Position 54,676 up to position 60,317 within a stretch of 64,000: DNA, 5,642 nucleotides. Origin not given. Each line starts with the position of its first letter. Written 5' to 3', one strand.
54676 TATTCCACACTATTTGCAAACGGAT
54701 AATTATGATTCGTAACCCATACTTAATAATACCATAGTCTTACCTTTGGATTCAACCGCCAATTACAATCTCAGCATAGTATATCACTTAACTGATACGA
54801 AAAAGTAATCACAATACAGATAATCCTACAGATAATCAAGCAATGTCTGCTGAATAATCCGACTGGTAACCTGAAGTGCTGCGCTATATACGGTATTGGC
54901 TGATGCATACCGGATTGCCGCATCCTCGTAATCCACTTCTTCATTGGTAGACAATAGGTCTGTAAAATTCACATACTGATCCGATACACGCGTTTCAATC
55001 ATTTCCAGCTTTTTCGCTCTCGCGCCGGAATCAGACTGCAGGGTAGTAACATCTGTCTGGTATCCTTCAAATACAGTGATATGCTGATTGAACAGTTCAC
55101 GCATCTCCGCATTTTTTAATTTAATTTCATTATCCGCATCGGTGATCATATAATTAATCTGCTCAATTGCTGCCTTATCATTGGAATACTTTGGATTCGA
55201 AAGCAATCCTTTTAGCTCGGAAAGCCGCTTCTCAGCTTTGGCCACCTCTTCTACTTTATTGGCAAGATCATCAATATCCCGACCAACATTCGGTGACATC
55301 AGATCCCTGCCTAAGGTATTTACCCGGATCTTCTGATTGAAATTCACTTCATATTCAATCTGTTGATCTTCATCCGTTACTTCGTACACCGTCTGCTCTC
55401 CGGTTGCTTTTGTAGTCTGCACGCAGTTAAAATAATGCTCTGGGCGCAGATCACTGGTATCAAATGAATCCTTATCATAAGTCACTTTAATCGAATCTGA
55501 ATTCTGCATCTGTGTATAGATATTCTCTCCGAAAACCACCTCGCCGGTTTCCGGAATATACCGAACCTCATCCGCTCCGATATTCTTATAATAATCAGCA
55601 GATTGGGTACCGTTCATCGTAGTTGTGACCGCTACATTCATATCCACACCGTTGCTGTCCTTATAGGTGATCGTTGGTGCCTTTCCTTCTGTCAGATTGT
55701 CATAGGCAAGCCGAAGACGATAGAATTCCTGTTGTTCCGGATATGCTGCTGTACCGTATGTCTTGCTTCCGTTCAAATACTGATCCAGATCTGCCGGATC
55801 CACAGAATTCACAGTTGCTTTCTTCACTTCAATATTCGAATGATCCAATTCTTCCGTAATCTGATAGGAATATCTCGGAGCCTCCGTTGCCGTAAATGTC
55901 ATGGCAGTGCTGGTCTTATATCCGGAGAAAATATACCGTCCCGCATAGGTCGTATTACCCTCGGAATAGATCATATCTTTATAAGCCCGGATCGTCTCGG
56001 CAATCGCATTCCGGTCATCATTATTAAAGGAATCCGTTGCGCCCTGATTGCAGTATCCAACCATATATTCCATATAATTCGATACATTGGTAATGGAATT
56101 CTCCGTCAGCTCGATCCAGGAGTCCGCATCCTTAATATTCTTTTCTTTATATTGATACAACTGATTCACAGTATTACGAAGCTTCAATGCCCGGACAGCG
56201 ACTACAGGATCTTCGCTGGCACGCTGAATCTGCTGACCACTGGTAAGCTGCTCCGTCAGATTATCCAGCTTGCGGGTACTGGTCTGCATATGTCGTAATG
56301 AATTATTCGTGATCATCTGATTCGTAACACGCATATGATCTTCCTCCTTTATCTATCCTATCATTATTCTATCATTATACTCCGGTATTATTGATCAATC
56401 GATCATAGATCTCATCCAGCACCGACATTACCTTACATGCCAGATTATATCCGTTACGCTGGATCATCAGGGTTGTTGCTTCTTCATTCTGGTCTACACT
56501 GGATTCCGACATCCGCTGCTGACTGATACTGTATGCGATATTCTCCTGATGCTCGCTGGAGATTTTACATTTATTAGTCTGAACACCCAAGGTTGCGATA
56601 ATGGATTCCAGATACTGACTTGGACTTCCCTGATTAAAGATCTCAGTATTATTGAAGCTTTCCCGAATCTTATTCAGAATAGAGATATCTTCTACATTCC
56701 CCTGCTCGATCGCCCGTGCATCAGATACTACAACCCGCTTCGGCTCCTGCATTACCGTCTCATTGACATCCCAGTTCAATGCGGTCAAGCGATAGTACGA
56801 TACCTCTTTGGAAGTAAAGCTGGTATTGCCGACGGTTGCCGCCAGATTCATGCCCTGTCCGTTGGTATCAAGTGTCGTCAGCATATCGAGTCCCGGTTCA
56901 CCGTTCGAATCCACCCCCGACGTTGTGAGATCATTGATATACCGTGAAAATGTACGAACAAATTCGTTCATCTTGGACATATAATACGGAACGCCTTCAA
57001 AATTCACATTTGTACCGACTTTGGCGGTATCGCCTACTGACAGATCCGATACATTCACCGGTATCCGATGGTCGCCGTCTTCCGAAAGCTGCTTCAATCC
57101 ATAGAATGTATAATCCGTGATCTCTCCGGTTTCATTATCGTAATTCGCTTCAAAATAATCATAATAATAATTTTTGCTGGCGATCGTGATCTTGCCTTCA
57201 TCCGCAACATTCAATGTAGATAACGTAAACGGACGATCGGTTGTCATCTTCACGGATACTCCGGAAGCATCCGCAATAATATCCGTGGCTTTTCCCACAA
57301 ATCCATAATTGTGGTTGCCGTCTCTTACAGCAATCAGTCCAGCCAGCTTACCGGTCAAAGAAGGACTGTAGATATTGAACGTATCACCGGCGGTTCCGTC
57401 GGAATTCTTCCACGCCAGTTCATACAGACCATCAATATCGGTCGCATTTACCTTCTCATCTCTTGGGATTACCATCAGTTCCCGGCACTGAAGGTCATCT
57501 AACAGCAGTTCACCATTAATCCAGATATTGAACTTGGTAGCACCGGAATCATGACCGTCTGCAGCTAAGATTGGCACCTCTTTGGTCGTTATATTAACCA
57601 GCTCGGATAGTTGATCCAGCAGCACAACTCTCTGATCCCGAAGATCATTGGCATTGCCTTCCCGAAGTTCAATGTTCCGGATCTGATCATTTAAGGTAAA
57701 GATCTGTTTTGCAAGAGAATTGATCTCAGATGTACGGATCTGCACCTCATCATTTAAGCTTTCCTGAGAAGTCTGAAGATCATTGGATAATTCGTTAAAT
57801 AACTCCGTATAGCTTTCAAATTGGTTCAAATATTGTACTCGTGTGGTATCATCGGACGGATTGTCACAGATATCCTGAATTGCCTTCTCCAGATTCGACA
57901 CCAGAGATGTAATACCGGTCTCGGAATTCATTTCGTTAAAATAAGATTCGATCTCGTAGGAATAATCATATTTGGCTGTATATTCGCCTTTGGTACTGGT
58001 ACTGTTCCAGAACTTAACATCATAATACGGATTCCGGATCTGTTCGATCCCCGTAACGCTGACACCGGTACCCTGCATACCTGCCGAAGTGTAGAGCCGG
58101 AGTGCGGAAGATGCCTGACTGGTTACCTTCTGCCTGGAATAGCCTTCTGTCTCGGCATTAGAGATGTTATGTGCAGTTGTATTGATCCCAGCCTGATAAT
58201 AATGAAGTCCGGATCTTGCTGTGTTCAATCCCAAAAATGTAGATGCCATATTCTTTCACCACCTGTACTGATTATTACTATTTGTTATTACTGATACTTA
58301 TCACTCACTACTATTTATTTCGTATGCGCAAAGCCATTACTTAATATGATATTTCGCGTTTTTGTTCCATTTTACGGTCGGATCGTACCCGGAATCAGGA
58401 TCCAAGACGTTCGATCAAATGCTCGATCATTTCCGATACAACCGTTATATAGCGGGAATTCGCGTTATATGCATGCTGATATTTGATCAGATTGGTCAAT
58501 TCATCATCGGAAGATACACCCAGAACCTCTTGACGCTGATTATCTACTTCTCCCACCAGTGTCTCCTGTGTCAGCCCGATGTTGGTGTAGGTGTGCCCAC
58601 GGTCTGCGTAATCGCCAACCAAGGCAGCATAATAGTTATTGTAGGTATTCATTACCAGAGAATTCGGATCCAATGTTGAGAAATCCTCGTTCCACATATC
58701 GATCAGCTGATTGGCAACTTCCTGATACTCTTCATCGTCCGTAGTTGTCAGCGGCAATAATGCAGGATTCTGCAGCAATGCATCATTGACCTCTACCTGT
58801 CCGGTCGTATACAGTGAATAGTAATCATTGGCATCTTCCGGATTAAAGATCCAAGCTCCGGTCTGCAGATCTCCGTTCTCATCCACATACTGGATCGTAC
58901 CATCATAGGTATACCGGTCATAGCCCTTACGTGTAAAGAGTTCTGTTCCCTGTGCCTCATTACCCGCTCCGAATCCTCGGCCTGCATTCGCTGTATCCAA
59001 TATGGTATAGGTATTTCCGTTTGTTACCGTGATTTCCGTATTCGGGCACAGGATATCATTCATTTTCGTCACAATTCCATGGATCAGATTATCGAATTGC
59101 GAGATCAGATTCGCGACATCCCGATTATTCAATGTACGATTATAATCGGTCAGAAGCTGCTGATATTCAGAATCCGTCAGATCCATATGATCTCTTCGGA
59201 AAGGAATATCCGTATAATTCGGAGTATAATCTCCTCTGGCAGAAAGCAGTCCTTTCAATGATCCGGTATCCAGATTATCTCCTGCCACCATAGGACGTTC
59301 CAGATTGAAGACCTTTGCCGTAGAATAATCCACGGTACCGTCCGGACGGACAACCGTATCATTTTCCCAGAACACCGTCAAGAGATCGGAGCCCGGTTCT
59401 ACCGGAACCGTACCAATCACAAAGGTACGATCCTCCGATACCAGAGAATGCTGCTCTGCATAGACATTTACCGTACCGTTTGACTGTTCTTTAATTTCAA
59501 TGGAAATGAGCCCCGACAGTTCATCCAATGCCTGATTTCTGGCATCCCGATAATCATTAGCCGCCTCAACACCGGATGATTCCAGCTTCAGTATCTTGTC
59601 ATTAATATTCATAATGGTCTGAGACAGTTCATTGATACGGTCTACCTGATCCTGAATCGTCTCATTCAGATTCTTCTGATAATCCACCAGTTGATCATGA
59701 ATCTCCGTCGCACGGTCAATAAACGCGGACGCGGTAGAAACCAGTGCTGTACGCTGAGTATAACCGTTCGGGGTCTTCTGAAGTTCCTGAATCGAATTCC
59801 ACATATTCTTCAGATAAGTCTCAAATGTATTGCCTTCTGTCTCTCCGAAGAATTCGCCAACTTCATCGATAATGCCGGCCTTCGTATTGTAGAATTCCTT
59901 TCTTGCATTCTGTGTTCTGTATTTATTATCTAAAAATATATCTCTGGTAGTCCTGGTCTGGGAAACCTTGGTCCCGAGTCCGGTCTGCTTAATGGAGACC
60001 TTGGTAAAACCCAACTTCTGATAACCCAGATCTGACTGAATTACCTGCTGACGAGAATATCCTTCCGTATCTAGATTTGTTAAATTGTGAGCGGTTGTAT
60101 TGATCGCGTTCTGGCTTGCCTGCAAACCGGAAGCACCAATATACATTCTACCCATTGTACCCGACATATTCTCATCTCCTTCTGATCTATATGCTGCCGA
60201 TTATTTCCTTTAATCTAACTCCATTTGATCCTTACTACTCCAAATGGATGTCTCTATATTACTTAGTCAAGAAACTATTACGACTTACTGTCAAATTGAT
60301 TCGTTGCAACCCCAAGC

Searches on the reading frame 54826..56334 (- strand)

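Call 10: search_protein_families(library=pfam, proteins=[window:54826-56334:-], max_evalue=0.001)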
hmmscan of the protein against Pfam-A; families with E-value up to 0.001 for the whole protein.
window:54826-56334:- (502 aa): 2 families
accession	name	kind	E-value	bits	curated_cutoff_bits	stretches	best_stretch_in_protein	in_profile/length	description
PF00669.25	Flagellin_N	-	1.3e-15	58.1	26.6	1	4-141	2-139/139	Bacterial flagellin N-terminal helical region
PF00700.27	Flagellin_C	-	2.5e-06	28.1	23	1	425-502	7-86/86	Bacterial flagellin C-terminal helical region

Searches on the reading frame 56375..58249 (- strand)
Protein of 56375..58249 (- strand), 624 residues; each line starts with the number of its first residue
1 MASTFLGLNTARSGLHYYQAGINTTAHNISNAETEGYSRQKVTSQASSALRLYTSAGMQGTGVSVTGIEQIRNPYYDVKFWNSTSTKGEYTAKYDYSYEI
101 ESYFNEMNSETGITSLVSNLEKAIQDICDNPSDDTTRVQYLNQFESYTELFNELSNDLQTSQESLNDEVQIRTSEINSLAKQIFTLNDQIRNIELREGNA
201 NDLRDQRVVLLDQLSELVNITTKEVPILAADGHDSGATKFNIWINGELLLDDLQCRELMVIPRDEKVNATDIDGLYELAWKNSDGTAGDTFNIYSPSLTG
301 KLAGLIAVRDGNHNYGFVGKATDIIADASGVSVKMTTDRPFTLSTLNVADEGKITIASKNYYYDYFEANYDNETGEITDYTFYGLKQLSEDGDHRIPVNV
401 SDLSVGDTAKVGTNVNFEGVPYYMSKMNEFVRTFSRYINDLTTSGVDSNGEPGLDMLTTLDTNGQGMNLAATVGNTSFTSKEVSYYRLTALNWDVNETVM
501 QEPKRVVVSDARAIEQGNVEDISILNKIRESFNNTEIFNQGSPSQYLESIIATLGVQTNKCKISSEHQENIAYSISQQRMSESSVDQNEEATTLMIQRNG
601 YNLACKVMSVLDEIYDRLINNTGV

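Call 10: search_protein_families(library=pfam, proteins=[window:56375-58249:-], max_evalue=0.001)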
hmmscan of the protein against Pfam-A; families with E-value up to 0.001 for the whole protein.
window:56375-58249:- (624 aa): 2 families
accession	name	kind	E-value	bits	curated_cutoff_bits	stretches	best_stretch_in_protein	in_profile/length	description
PF22638.1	FlgK_D1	-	2.8e-38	132.3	28.6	1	99-312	3-195/233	Flagellar hook-associated protein FlgK helical domain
PF00460.25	Flg_bb_rod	-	0.00017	21.9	20.7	1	8-37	1-30/31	Flagella basal body rod protein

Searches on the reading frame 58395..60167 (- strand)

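Call 10: search_protein_families(library=pfam, proteins=[window:58395-60167:-], max_evalue=0.001)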
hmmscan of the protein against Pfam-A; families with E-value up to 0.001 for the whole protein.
window:58395-60167:- (590 aa): 3 families
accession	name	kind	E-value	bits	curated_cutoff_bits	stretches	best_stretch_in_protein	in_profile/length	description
PF22638.1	FlgK_D1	-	1.1e-36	127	28.6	1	102-372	3-217/233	Flagellar hook-associated protein FlgK helical domain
PF06429.18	Flg_bbr_C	-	7.2e-09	35.5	23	1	546-584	5-43/46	Flagellar basal body rod FlgEFG protein C-terminal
PF00460.25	Flg_bb_rod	-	5.4e-07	29.9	20.7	1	8-37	1-30/31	Flagella basal body rod protein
